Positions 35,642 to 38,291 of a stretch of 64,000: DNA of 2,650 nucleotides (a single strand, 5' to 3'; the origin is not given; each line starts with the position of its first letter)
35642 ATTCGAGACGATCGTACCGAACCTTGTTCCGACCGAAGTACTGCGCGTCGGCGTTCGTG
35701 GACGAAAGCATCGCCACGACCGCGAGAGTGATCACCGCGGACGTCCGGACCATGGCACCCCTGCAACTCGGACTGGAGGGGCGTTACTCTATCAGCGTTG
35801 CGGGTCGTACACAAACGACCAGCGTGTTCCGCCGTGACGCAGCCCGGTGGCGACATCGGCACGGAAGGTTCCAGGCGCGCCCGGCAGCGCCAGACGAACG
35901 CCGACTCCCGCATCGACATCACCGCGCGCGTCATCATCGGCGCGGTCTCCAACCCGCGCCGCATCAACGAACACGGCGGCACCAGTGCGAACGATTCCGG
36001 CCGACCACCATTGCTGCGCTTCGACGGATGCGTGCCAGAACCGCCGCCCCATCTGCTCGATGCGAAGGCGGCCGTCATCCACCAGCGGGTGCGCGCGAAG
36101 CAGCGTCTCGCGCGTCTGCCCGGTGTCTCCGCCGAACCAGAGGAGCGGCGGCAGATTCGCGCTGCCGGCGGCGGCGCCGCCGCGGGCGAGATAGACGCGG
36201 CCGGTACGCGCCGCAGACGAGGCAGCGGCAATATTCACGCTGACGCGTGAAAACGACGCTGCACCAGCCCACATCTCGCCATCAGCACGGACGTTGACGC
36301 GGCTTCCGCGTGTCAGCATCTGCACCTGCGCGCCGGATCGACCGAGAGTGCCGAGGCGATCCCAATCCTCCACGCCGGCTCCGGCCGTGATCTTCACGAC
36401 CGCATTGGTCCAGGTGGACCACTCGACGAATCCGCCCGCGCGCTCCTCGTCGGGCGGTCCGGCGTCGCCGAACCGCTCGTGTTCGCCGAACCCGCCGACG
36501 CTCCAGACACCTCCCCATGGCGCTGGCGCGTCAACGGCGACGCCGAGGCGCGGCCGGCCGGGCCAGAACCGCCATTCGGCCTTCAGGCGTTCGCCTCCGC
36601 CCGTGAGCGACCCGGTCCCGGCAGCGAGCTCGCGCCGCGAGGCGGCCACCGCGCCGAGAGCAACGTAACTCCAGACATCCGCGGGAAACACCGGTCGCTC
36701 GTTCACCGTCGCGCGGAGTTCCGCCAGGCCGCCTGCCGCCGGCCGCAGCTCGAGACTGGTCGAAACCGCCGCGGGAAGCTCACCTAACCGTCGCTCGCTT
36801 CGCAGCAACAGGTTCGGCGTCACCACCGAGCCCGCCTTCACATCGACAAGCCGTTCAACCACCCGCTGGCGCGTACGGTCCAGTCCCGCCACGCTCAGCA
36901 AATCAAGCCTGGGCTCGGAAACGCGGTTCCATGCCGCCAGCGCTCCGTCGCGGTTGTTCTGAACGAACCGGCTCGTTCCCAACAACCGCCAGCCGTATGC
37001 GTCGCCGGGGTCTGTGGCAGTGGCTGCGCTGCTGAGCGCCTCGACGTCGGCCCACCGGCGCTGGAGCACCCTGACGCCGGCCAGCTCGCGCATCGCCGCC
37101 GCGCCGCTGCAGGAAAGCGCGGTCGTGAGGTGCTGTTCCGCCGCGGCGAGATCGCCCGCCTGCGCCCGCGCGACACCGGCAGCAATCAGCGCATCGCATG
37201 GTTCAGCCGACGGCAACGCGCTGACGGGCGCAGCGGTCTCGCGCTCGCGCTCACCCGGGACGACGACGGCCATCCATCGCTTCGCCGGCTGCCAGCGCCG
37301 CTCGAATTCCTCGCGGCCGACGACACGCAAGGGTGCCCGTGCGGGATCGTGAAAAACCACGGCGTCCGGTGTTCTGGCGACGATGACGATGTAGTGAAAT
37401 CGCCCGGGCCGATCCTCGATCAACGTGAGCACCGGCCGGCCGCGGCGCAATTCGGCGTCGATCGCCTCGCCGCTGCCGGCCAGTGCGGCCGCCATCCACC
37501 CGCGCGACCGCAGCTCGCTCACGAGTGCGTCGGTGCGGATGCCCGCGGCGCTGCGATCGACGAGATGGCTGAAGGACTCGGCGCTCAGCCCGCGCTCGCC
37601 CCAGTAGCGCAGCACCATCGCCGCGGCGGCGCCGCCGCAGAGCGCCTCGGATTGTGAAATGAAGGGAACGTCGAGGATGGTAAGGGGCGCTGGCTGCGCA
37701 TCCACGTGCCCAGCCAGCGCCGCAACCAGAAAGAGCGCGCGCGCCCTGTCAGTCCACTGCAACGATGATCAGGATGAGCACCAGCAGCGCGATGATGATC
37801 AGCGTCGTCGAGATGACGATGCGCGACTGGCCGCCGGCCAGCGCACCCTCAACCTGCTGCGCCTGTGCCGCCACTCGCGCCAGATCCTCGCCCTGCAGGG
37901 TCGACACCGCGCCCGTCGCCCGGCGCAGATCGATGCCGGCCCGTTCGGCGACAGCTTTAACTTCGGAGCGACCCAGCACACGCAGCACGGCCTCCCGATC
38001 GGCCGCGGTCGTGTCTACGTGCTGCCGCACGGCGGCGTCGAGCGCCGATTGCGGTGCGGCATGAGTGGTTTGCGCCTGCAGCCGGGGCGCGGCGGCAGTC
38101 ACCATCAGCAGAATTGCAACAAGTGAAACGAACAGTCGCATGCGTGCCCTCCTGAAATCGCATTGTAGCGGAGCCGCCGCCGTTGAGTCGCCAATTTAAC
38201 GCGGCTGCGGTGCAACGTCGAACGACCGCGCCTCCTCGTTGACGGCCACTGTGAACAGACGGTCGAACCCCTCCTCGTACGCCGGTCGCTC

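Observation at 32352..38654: Co-oriented envelope cluster: two protease-domain/Omp85-barrel fusions with a PA2779-like anchored protein, a lipoprotein and a P-loop kinase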

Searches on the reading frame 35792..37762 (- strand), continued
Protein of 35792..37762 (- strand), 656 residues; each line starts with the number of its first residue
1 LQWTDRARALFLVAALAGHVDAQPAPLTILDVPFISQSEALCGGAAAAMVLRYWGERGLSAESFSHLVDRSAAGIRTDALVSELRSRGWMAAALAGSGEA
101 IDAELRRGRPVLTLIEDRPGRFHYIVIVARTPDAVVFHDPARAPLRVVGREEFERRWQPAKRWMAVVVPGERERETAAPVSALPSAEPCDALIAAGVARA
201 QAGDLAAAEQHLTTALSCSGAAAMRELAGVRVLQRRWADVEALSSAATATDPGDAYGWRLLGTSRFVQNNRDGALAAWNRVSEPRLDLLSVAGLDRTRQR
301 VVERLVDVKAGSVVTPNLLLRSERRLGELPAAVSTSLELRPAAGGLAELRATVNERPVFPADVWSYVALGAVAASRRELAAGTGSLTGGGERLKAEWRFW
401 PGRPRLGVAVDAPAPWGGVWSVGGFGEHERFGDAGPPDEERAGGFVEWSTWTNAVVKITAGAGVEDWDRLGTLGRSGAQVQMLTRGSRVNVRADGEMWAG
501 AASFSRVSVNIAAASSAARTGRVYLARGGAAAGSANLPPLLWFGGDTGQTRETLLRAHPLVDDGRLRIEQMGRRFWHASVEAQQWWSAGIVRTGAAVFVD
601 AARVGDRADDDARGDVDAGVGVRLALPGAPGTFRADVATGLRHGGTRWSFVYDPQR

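Call 55: search_solved_structures(query=A3, max_evalue=1, show_alignments=3)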
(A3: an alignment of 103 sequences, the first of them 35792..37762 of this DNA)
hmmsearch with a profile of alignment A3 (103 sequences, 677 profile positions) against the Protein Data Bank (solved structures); distinct sequences matched with E-value up to 1: 134 (the best 60 are shown).
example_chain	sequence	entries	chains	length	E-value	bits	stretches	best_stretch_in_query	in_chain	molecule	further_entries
9qhb_A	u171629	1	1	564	3.8e-50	174.1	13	210-289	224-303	Engineered tetratricopeptide repeat protein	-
8bu0_A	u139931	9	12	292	1.9e-24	89.2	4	210-289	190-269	Consensus tetratricopeptide repeat protein | Crystal structure of an 8-repeat consensus TPR superhelix with Zinc. | Monomer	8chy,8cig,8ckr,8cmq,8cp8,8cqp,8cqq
9qhc_A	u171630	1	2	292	8.5e-22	80.4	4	219-288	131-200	Engineered tetratricopeptide repeat protein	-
8ch0_A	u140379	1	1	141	2.7e-12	49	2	220-289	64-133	Consensus tetratricopeptide repeat protein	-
2fo7_A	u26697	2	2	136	6.9e-12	47.7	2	209-289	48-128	SYNTHETIC CONSENSUS TPR PROTEIN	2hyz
3kd7_A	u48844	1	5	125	1.9e-11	46.2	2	208-289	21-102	CTPR390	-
9gzg_A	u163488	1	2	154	1e-09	40.5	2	208-287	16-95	Engineered CTPR protein with glutamic acids for conductivity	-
1w3b_A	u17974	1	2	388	1.3e-09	40.2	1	203-288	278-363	UDP-N-ACETYLGLUCOSAMINE--PEPTIDE N-ACETYLGLUCOSAMINYLTRANSFERASE 110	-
1na0_A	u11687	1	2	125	2.3e-09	39.3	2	228-289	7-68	designed protein CTPR3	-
6eou_A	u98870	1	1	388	2.7e-09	39.1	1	203-288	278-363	UDP-N-acetylglucosamine--peptide N-acetylglucosaminyltransferase 110 kDa subunit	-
8hf6_A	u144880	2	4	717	7.6e-09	37.6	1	35-160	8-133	Competence factor transporting ATP-binding protein/permease ComA | Transport/processing ATP-binding protein ComA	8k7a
8hf4_A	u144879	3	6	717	7.6e-09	37.6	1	35-160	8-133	Transport/processing ATP-binding protein ComA | Competence factor transporting ATP-binding protein/permease ComA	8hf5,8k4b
8hf7_A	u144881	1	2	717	7.7e-09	37.6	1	35-160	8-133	Competence factor transporting ATP-binding protein/permease ComA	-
7yeh_B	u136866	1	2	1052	1.5e-08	36.7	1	203-288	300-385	UDP-N-acetylglucosamine--peptide N-acetylglucosaminyltransferase 110 kDa subunit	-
2wqh_A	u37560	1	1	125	2.1e-08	36.2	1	205-289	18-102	CTPR3Y3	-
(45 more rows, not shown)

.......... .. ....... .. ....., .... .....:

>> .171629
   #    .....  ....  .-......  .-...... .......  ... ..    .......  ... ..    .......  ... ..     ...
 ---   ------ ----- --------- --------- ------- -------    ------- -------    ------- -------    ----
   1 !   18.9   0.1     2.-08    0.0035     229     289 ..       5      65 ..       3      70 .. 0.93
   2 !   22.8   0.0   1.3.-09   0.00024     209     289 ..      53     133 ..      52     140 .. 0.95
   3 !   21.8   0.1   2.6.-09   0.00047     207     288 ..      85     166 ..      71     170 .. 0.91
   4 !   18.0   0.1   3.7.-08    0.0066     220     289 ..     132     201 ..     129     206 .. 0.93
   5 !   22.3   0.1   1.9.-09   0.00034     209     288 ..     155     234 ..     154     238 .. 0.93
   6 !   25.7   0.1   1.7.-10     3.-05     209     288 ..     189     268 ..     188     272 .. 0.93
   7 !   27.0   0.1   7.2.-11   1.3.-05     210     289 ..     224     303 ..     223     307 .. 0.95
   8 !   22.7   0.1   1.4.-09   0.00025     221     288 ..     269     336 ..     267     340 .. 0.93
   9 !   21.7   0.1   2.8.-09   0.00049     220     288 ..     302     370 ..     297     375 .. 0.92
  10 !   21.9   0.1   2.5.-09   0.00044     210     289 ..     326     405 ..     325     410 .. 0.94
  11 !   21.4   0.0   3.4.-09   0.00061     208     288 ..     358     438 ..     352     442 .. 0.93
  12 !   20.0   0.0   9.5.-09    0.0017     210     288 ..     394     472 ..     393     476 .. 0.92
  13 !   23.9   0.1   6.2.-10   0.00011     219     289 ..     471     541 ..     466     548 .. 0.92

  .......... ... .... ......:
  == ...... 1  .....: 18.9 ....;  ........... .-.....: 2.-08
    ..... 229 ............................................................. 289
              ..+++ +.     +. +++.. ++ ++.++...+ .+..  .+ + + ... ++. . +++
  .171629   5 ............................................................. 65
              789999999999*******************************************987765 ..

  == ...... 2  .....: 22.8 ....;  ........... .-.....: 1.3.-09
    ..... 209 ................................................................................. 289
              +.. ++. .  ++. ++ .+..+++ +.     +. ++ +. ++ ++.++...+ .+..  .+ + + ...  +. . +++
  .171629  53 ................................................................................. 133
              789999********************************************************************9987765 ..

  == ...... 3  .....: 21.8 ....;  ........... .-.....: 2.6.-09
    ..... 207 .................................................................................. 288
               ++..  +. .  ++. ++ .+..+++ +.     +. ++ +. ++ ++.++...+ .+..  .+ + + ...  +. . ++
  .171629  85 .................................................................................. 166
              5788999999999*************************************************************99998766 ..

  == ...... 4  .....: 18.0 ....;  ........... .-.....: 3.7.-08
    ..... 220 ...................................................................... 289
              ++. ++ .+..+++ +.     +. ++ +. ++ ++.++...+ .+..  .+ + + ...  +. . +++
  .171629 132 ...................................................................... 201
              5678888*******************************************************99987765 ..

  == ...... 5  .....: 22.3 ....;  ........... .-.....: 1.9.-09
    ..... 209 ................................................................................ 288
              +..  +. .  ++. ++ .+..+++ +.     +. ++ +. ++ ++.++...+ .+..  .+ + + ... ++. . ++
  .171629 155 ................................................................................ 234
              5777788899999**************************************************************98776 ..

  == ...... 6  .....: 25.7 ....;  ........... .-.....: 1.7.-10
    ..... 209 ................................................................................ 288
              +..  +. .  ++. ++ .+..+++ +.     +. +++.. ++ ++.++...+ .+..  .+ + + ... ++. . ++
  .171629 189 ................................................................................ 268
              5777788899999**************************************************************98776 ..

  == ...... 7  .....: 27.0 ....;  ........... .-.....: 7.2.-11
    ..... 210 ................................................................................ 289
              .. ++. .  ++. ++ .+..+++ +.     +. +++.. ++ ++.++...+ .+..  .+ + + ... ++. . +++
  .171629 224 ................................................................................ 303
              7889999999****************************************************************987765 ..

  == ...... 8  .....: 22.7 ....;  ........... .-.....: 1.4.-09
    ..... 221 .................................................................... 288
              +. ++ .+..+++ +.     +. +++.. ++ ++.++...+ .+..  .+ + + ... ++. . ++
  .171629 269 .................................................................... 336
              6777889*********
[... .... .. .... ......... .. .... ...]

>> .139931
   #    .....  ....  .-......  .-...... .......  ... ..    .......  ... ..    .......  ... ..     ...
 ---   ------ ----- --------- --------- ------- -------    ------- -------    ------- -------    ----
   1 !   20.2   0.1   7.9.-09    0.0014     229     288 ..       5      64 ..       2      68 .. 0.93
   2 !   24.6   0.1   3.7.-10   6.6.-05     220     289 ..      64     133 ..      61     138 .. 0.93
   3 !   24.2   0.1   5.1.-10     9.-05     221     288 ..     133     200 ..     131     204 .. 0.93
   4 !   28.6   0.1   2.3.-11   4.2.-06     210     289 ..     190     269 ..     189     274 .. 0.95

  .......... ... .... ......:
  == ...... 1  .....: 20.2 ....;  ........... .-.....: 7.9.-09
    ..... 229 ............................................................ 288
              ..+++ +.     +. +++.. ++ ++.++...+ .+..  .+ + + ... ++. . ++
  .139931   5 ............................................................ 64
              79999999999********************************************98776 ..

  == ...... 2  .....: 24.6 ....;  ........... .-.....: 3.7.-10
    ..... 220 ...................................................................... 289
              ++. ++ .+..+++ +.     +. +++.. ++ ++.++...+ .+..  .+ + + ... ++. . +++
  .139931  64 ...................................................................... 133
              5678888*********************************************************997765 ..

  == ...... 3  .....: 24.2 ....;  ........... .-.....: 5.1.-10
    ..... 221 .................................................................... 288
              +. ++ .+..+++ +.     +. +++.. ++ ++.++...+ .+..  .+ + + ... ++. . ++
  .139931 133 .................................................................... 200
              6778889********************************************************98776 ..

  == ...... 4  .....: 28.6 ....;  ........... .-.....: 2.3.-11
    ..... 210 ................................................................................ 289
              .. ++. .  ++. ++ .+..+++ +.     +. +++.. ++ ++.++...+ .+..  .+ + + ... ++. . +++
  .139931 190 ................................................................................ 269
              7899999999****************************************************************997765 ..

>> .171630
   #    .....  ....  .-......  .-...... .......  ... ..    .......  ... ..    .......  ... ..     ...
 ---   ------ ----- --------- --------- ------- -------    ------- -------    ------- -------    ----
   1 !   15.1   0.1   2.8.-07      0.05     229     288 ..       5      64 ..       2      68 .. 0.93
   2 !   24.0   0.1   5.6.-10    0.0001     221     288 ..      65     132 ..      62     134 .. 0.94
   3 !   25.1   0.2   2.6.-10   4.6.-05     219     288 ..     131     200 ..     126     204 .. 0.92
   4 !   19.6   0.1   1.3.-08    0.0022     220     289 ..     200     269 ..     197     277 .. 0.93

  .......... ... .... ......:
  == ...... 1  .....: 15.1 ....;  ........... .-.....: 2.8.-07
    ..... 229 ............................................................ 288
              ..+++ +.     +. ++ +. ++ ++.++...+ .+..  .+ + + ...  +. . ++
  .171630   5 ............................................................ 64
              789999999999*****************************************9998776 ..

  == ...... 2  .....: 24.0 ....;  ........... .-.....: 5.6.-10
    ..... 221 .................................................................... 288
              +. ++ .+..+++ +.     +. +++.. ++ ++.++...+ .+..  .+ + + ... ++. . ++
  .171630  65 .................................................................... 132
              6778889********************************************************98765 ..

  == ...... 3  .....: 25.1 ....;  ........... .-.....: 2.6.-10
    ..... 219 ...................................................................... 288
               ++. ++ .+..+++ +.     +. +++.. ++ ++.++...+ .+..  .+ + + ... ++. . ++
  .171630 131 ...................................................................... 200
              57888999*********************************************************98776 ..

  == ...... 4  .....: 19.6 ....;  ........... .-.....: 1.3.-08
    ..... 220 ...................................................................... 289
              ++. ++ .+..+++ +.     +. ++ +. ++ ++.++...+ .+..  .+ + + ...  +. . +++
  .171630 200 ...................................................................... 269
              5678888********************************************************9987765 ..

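Call 64: search_protein_families(library=pfam, proteins=[L044:6961-7350:+, L048:9523-9942:+, L061:9487-9885:+, L068:9467-9856:+, L070:3259-3651:+, L079:9577-9960:+], max_evalue=1)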
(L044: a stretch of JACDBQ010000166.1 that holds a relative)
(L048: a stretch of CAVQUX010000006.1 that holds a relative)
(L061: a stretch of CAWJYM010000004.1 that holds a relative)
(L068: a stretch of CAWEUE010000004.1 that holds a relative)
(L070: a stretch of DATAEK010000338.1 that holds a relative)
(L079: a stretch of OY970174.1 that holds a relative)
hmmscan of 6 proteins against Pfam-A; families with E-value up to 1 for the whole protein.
L044:6961-7350:+ (129 aa): 3 families
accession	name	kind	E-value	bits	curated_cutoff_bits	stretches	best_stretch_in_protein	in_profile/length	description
PF20332.3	DUF6627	-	7.2e-05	23.3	27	1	9-120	6-108/125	Family of unknown function (DUF6627)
PF19579.4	FtsL_2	-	0.13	12.6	24.6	1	9-70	24-85/100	Bacteriodetes cell division protein (FtsL-like)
PF02009.21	RIFIN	-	0.26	11.6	32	1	37-125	218-303/327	Rifin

L048:9523-9942:+ (139 aa): 2 families
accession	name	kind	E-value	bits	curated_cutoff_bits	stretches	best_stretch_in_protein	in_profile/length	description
PF20332.3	DUF6627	-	3e-06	27.8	27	1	16-139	3-116/125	Family of unknown function (DUF6627)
PF03471.22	CorC_HlyC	-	0.029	14.8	27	1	65-105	10-51/81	Transporter associated domain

L061:9487-9885:+ (132 aa): 3 families
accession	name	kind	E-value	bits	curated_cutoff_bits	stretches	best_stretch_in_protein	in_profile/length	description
PF20332.3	DUF6627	-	0.0001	22.8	27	1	35-127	26-108/125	Family of unknown function (DUF6627)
PF14914.11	LRRC37AB_C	-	0.12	12.7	27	1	59-130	63-135/147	LRRC37A/B like protein 1 C-terminal domain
PF17410.7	Stevor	-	0.37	10.7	25.4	1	41-129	163-251/275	Subtelomeric Variable Open Reading frame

L068:9467-9856:+ (129 aa): 2 families
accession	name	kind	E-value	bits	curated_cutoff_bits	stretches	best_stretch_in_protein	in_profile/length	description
PF20332.3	DUF6627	-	1.7e-05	25.3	27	1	7-123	3-108/125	Family of unknown function (DUF6627)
PF13518.12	HTH_28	-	0.043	14.3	25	1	51-78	4-31/52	Helix-turn-helix domain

L070:3259-3651:+ (130 aa): 2 families
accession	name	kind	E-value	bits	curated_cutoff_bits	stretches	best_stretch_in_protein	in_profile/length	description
PF20332.3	DUF6627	-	1.1e-05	25.9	27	1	12-121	8-108/125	Family of unknown function (DUF6627)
PF02009.21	RIFIN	-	0.032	14.6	32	1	42-128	222-306/327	Rifin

L079:9577-9960:+ (127 aa): 4 families
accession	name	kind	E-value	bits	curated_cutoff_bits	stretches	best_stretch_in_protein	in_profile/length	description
PF19861.4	DUF6335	-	0.039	14.8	25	1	58-106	23-71/124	Family of unknown function (DUF6335)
PF12867.12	DinB_2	-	0.053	14.4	24.8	1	22-94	33-102/128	DinB superfamily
PF22754.3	bHLH-TF_ACT-like_plant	-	0.12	13.1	27.6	0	6-58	21-73/75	Plant bHLH transcription factor, ACT-like domain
PF14394.12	DUF4423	-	0.16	12.2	30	1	50-82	28-60/165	Domain of unknown function (DUF4423)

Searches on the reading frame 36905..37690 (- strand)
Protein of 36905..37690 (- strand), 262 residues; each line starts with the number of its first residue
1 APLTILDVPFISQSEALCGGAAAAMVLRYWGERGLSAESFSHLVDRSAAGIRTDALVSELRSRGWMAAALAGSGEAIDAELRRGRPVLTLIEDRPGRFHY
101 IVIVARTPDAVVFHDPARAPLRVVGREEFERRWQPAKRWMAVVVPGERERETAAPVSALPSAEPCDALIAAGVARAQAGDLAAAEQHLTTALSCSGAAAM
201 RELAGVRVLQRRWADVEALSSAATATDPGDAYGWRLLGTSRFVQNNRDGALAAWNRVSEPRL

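Call 45: search_dna_similar(query=window:36905-37690:-, collection=plasmids, mode=protein, max_evalue=0.001, max_rows=25)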
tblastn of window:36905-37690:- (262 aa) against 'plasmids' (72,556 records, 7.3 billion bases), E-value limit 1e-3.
No match.

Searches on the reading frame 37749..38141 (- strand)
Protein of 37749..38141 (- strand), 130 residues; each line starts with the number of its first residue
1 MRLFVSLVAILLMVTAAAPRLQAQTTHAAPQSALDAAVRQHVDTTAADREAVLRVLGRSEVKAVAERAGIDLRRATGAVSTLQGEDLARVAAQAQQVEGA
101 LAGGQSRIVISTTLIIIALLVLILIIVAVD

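Call 3: search_protein_families(library=pfam, proteins=[window:37749-38141:-], max_evalue=0.1)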
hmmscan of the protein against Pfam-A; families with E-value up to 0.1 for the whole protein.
window:37749-38141:- (130 aa): 0 families

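Call 4: search_protein_families(library=ncbifam, proteins=[window:37749-38141:-], max_evalue=0.1)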
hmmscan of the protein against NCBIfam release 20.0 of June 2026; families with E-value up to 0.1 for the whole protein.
window:37749-38141:- (130 aa): 1 family
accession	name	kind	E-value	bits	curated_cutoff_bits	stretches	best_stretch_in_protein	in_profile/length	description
NF033919.1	PA2779_fam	subfamily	1.4e-07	31.7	40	1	6-127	5-113/123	PA2779 family protein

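Call 44: find_homologous_proteins(query=window:37749-38141:-, max_evalue=0.01)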
Query window:37749-38141:- (130 aa): 1409 proteins with E <= 0.01 among 1598 candidates; the best 120 are listed.
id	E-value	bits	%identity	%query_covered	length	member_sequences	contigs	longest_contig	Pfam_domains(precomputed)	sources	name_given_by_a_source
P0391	3.3e-65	235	99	100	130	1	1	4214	-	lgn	-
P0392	1.5e-64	232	98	100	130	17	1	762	-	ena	-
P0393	9.0e-64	230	97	99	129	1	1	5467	-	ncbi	-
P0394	2.9e-61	222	95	87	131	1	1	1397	-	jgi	jgi:hypothetical protein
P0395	7.1e-61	221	92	87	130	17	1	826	-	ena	-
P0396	1.5e-60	220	92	87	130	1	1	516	-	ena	-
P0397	3.2e-60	219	91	100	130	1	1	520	-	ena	-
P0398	2.4e-59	216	89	88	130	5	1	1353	-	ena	-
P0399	2.8e-59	216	89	88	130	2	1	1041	-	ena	-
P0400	4.0e-59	215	89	88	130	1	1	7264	-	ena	-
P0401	5.4e-59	215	89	100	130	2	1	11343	-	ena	-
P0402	7.3e-59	214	91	100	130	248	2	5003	-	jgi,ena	jgi:hypothetical protein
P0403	7.5e-59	214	90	100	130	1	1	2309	-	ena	-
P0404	8.2e-59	214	92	100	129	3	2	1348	-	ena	-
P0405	1.7e-58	213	89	100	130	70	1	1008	-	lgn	-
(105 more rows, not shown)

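Call 64: search_protein_families(library=pfam, proteins=[window:37749-38141:-], max_evalue=1)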
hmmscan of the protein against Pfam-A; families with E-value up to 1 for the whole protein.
window:37749-38141:- (130 aa): 2 families
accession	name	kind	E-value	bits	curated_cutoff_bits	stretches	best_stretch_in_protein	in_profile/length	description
PF20332.3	DUF6627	-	0.19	12.2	27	1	4-123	3-109/125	Family of unknown function (DUF6627)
PF02009.21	RIFIN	-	0.26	11.6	32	1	47-125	227-303/327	Rifin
